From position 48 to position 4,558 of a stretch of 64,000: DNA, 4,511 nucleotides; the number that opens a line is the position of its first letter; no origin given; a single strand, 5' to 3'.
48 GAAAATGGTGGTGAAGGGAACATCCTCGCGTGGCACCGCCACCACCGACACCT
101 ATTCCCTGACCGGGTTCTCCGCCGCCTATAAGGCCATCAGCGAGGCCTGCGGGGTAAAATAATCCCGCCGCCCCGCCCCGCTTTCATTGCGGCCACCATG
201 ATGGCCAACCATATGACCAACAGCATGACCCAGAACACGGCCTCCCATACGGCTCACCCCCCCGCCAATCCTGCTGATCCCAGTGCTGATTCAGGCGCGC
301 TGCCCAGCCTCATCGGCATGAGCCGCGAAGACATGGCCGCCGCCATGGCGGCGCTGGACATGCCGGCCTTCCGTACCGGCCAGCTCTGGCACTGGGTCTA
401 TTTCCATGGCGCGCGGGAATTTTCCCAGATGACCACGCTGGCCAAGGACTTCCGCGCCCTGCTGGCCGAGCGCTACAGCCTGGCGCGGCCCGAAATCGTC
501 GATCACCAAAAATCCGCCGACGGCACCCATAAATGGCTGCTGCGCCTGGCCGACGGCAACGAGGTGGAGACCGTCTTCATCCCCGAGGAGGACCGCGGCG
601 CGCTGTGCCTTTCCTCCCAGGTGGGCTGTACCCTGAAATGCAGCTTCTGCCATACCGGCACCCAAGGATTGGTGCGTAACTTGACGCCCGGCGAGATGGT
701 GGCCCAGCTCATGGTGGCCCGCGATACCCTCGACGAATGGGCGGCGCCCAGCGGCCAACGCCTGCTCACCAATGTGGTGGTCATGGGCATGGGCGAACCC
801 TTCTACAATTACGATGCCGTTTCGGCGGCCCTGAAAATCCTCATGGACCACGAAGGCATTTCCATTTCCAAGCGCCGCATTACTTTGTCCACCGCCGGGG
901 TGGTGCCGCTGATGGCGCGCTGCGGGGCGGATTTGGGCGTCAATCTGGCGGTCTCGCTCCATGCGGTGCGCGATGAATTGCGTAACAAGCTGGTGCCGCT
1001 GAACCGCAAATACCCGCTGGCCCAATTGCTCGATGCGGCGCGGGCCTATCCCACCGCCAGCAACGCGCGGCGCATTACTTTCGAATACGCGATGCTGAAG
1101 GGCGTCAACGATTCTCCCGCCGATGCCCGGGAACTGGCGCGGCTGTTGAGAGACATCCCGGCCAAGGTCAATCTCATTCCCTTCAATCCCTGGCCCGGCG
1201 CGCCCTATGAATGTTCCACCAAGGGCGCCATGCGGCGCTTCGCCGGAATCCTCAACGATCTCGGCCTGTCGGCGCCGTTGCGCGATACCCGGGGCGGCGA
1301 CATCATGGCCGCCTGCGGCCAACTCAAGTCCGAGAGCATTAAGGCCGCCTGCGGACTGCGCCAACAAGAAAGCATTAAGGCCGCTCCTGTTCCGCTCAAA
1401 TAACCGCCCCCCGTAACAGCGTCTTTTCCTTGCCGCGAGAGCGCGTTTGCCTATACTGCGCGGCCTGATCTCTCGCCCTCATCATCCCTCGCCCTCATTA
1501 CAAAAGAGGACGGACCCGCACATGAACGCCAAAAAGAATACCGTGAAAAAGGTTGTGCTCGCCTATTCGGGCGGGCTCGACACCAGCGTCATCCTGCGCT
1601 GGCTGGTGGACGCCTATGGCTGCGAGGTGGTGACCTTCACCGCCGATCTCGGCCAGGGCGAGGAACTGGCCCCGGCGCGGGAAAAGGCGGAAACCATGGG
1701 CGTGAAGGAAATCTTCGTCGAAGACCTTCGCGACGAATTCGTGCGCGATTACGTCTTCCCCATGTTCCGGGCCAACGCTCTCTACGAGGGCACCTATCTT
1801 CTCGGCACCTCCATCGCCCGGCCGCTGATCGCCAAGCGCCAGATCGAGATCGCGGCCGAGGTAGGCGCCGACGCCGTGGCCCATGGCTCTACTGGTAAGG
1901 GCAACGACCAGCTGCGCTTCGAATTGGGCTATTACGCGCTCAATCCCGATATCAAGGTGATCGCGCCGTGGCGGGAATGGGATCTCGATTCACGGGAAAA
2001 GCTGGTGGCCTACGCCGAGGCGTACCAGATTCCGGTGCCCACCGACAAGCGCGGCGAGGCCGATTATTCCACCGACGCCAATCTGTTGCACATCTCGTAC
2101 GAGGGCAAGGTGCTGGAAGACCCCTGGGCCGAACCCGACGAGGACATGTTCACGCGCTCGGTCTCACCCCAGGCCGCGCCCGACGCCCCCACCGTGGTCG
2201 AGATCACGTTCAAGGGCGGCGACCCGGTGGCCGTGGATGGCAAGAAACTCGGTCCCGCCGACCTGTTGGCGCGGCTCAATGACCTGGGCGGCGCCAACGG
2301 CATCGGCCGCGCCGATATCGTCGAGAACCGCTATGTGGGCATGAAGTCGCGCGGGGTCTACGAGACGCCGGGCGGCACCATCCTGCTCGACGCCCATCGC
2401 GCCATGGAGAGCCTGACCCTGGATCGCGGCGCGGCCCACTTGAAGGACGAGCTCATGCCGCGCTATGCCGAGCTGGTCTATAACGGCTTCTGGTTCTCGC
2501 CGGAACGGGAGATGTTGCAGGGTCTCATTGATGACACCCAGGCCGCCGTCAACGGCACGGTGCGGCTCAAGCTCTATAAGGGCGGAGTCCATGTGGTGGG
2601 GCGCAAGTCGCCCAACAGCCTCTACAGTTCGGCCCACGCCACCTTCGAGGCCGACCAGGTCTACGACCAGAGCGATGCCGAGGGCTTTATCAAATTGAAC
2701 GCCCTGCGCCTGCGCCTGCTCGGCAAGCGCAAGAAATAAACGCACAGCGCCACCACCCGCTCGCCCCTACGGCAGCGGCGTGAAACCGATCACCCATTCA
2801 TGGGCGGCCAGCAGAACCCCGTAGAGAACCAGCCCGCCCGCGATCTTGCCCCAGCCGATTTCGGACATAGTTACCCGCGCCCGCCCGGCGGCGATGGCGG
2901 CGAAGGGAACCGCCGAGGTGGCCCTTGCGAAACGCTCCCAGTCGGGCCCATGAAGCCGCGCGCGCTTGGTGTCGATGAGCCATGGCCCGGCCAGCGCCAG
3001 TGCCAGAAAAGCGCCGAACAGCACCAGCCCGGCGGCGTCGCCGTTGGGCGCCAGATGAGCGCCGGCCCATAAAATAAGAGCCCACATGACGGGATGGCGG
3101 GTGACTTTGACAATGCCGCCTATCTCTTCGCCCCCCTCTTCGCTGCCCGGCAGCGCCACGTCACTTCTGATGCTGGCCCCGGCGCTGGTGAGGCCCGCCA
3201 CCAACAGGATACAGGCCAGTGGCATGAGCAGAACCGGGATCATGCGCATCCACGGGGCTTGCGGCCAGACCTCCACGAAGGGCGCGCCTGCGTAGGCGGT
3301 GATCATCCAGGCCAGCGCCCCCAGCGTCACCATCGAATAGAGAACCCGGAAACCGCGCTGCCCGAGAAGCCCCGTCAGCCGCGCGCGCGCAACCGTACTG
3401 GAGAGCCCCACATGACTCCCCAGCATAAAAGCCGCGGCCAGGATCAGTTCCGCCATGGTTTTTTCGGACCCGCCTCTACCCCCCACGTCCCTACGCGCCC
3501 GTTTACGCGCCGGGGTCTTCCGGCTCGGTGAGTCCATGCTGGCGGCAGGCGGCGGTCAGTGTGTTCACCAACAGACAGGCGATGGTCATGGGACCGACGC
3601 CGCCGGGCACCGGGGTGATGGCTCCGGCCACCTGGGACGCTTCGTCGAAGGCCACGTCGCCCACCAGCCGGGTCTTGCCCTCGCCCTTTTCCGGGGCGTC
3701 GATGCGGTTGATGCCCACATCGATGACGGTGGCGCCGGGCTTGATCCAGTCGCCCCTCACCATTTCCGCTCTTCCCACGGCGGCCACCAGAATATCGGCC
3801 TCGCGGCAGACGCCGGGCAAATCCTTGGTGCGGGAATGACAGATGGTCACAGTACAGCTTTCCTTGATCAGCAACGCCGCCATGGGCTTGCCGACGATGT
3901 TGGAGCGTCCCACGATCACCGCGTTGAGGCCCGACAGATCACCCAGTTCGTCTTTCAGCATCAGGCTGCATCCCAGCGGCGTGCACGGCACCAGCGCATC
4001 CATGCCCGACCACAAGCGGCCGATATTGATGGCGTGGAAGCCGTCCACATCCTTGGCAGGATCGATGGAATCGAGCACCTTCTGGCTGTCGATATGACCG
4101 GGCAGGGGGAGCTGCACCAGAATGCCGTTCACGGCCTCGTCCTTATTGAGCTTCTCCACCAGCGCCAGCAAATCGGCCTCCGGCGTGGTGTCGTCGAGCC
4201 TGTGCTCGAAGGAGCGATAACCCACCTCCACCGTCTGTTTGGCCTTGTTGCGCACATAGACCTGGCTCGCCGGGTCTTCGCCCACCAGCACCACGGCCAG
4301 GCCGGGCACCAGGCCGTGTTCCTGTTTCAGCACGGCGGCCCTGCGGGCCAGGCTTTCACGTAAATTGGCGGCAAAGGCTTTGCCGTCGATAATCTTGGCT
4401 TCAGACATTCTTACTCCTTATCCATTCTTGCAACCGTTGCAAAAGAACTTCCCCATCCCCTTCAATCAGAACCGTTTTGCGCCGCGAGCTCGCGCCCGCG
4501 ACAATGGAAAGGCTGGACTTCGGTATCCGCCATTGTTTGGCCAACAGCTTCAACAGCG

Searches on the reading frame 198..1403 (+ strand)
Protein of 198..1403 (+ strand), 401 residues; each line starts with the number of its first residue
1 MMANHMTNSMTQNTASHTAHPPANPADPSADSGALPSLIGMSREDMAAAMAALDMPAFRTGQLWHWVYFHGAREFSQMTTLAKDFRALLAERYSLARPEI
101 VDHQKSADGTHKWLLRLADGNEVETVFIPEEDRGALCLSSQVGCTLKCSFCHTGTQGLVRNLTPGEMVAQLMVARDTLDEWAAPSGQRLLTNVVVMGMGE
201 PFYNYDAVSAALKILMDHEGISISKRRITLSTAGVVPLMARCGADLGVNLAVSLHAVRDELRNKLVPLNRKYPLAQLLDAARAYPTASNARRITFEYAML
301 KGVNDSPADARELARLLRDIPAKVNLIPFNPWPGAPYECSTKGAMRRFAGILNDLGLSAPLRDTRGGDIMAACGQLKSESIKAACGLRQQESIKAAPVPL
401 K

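Call 87: search_protein_families(library=pfam, proteins=[window:198-1403:+], max_evalue=0.00001)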
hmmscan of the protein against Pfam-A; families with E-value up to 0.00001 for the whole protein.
window:198-1403:+ (401 aa): 2 families
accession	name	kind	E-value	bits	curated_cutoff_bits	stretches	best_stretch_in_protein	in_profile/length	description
PF04055.27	Radical_SAM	-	5e-15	56.5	29.5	1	140-309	3-161/166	Radical SAM superfamily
PF21016.3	RlmN_N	-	3.3e-12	46.4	24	1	38-92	3-57/60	Ribosomal RNA large subunit methyltransferase N-terminal domain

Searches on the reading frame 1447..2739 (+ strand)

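Call 87: search_protein_families(library=pfam, proteins=[window:1447-2739:+], max_evalue=0.00001)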
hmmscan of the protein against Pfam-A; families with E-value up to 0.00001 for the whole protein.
window:1447-2739:+ (430 aa): 2 families
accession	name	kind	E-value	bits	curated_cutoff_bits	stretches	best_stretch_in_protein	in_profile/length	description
PF20979.2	Arginosuc_syn_C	-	1.8e-83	279.9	27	1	207-423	1-217/219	Arginosuccinate synthase C-terminal domain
PF00764.25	Arginosuc_synth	-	5.8e-66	221.9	27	1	35-196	1-162/162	Arginosuccinate synthase N-terminal HUP domain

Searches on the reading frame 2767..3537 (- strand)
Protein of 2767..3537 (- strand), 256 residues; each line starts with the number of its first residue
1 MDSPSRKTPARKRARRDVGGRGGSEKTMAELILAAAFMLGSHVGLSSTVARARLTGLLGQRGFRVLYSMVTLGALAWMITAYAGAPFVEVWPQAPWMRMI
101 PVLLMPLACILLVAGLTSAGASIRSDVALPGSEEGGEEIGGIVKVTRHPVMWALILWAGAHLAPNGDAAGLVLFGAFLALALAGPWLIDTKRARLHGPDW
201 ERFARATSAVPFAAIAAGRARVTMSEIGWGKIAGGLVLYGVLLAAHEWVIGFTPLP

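Call 87: search_protein_families(library=pfam, proteins=[window:2767-3537:-], max_evalue=0.00001)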
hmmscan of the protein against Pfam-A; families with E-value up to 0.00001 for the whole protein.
window:2767-3537:- (256 aa): 1 family
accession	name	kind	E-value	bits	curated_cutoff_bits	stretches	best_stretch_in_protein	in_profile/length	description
PF07298.16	NnrU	-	5.6e-48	163.5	24.7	1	31-254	2-188/188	NnrU protein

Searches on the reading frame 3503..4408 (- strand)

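Call 87: search_protein_families(library=pfam, proteins=[window:3503-4408:-], max_evalue=0.00001)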
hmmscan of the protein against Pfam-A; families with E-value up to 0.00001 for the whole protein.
window:3503-4408:- (301 aa): 2 families
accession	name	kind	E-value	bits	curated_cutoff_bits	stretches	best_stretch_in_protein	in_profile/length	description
PF02882.25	THF_DHG_CYH_C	-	2.8e-67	225.4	27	1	125-290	1-159/160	Tetrahydrofolate dehydrogenase/cyclohydrolase, NAD(P)-binding domain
PF00763.28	THF_DHG_CYH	-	7.6e-41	139.4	32.8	1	7-122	1-115/115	Tetrahydrofolate dehydrogenase/cyclohydrolase, catalytic domain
